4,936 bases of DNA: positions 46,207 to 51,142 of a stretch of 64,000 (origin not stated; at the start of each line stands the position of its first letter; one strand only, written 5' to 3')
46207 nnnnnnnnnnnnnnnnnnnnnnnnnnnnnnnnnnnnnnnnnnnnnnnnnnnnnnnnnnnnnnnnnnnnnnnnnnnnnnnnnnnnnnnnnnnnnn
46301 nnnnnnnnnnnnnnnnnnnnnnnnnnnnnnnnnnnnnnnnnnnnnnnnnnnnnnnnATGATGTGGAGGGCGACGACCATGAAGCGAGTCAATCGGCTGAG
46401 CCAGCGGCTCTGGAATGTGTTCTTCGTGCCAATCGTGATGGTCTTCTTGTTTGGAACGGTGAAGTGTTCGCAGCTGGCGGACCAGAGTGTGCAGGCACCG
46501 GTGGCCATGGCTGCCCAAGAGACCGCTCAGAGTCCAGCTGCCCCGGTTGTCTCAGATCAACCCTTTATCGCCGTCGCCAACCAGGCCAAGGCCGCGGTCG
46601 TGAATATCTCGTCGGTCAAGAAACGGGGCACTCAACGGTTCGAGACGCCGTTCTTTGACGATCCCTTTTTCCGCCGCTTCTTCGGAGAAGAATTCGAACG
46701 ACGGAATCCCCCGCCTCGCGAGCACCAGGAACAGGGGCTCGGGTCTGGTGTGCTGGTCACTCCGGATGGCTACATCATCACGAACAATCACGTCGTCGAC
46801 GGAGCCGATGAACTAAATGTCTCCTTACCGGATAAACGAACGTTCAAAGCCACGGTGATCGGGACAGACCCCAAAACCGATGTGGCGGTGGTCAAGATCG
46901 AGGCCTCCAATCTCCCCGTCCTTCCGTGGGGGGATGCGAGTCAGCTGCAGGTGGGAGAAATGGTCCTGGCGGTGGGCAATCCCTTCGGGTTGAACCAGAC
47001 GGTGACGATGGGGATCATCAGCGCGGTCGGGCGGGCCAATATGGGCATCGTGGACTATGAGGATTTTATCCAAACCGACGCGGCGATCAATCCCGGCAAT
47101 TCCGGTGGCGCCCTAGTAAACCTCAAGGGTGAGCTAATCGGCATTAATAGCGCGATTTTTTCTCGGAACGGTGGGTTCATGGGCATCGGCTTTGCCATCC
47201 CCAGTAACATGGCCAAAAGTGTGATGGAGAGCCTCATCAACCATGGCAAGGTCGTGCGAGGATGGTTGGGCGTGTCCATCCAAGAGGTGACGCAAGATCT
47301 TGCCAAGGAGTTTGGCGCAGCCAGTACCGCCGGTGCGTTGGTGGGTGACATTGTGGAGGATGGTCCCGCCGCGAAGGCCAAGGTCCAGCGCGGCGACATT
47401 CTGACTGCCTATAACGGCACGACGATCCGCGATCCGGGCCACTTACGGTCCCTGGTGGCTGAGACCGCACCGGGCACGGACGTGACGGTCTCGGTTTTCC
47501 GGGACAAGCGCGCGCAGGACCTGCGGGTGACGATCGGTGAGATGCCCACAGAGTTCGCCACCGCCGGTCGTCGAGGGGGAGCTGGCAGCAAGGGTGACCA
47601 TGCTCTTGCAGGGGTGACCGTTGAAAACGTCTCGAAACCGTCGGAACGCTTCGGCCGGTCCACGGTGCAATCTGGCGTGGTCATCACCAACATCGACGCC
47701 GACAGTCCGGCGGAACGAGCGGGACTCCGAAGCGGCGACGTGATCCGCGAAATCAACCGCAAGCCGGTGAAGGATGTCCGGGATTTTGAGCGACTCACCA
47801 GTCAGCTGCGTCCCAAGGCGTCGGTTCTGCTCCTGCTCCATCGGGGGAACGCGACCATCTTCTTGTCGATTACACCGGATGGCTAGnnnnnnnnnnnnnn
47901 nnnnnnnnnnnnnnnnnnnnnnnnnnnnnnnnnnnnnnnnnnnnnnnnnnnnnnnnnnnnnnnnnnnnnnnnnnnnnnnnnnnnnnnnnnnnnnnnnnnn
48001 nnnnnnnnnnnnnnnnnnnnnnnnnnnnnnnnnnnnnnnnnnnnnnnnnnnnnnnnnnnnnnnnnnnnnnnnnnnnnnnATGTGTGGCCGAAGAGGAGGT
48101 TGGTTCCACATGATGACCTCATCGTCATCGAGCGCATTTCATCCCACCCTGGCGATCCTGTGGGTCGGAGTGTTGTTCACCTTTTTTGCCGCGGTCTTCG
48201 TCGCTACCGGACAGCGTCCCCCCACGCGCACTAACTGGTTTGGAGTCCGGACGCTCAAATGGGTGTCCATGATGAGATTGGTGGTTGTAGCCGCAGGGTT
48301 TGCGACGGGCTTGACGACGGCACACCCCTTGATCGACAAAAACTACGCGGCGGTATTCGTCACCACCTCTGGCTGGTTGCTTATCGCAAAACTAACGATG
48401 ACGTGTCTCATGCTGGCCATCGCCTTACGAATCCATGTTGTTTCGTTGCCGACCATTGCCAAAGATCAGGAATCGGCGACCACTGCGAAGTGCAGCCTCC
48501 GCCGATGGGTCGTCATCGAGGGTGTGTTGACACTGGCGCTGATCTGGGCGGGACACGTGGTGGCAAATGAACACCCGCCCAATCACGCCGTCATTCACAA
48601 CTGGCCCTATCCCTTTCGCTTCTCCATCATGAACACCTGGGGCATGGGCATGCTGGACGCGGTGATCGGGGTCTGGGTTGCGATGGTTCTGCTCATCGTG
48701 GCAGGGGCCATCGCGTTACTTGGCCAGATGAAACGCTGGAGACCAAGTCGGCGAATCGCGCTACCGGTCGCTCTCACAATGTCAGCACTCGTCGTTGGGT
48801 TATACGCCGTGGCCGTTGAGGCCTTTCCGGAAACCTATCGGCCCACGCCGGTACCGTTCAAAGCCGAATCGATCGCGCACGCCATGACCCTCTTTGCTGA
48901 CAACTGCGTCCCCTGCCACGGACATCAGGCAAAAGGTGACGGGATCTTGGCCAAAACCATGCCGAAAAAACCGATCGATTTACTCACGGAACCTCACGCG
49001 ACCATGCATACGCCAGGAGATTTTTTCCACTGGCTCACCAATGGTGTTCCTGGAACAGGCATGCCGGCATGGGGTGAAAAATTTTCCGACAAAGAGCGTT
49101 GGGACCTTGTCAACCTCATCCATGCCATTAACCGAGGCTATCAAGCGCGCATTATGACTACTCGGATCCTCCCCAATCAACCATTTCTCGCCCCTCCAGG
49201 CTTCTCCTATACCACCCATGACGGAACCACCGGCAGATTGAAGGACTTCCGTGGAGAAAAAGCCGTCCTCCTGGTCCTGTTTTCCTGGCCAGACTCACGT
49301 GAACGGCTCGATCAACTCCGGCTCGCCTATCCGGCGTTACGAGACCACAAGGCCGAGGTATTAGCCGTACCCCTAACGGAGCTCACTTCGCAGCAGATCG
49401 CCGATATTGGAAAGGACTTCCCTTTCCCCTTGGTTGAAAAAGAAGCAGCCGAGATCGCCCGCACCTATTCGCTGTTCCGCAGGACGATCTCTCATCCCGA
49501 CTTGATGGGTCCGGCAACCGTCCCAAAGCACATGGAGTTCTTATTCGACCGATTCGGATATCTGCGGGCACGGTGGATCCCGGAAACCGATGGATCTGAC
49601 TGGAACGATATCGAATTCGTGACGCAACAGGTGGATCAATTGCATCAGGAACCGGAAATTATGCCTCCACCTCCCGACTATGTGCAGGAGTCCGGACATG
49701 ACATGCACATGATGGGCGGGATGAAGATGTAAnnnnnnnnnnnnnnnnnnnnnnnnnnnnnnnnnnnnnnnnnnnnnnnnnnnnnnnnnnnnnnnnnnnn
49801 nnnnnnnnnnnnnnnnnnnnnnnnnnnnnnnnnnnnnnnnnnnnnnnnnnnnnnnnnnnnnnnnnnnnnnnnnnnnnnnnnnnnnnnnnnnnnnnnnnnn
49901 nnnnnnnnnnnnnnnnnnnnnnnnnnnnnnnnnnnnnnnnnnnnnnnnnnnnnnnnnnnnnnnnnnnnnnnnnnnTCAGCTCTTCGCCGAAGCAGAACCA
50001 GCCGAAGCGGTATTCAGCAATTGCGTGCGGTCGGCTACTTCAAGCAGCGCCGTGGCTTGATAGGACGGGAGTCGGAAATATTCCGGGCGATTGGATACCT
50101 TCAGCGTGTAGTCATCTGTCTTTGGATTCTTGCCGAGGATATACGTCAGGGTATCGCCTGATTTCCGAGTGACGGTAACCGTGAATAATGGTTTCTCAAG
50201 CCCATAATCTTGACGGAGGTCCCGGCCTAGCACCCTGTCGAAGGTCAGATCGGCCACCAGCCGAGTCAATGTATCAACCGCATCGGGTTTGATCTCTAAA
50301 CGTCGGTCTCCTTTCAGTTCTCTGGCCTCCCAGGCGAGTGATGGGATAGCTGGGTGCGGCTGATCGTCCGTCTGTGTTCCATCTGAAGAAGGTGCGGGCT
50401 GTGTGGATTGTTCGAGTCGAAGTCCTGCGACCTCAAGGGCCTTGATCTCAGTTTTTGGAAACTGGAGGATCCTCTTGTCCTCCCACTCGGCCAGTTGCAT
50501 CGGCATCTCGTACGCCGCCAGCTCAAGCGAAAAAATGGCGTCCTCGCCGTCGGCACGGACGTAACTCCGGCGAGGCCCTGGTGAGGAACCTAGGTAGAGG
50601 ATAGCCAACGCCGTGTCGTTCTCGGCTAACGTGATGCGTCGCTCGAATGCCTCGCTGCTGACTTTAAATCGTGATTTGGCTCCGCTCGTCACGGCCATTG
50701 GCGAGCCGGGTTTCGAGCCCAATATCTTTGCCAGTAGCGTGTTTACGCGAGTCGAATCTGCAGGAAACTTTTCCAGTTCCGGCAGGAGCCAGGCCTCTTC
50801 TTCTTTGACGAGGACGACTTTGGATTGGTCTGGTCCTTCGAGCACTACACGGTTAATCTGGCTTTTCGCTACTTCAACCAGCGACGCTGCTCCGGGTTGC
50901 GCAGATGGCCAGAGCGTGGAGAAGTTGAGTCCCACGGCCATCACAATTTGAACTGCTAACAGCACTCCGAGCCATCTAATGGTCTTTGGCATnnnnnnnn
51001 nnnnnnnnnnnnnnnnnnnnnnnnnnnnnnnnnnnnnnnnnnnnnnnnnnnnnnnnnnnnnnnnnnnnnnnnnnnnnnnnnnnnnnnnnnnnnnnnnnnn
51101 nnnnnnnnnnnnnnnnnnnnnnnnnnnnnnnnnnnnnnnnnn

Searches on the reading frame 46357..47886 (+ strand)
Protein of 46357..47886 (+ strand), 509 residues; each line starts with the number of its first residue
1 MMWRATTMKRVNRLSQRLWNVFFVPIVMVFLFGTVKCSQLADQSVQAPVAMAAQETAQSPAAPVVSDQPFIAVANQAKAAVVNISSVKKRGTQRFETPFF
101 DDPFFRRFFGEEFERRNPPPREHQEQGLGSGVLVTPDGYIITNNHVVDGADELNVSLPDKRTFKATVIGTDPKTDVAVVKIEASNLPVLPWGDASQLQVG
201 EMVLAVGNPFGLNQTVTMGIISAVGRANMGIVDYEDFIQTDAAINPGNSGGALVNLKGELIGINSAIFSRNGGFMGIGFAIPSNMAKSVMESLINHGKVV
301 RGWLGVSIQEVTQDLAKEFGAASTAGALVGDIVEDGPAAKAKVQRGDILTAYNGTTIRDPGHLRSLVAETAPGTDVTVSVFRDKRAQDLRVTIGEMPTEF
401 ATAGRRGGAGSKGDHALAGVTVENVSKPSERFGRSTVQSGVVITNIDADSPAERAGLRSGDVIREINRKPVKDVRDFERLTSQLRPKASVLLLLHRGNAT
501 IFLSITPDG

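Call 14: search_protein_families(library=pfam, proteins=[window:46357-47886:+], max_evalue=0.001)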
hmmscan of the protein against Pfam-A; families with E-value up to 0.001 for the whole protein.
window:46357-47886:+ (509 aa): 6 families
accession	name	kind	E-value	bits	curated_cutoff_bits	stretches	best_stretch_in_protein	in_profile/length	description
PF13365.12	Trypsin_2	-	8.4e-37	127.5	27.6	1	129-263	1-144/144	Trypsin-like peptidase domain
PF13180.12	PDZ_2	-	3.7e-29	101.3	27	2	303-392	2-79/80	PDZ domain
PF17820.7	PDZ_6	-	2.4e-24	85.2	27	2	442-493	1-51/54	PDZ domain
PF00089.32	Trypsin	-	1.9e-21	77.3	20.6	1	129-288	27-218/220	Trypsin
PF00595.29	PDZ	-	3.1e-18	66.4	23.2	2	419-491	13-76/81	PDZ domain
PF14685.13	PDZ_Tricorn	-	1.3e-05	25.6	25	0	446-485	27-68/88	Tricorn protease PDZ domain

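Call 19: find_encoding_contigs(protein=window:46357-47886:+, flank=10000, max_places=10)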
Protein window:46357-47886:+ (509 aa): no gene with exactly this product is on record in the collection.

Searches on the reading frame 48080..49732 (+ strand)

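Call 14: search_protein_families(library=pfam, proteins=[window:48080-49732:+], max_evalue=0.001)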
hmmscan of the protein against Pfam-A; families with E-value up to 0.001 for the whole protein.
window:48080-49732:+ (550 aa): 4 families
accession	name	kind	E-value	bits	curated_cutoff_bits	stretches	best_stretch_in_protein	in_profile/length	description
PF05425.18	CopD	-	4.7e-10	40.2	32.1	1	57-155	2-99/105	Copper resistance protein D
PF13442.11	Cytochrome_CBB3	-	7.8e-10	39.4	27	1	267-345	5-66/68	Cytochrome C oxidase, cbb3-type, subunit III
PF00034.26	Cytochrom_C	-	8.3e-09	37.1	21.3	1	269-348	5-87/90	Cytochrome c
PF00578.27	AhpC-TSA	-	6.1e-08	33.1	26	1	373-497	6-123/124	AhpC/TSA family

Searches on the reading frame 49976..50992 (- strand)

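Call 14: search_protein_families(library=pfam, proteins=[window:49976-50992:-], max_evalue=0.001)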
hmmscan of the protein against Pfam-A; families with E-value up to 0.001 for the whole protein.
window:49976-50992:- (338 aa): 1 family
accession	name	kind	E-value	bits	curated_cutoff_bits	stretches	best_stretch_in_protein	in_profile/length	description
PF14238.11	DUF4340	-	1.8e-21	77.6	25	2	68-255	1-168/183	Domain of unknown function (DUF4340)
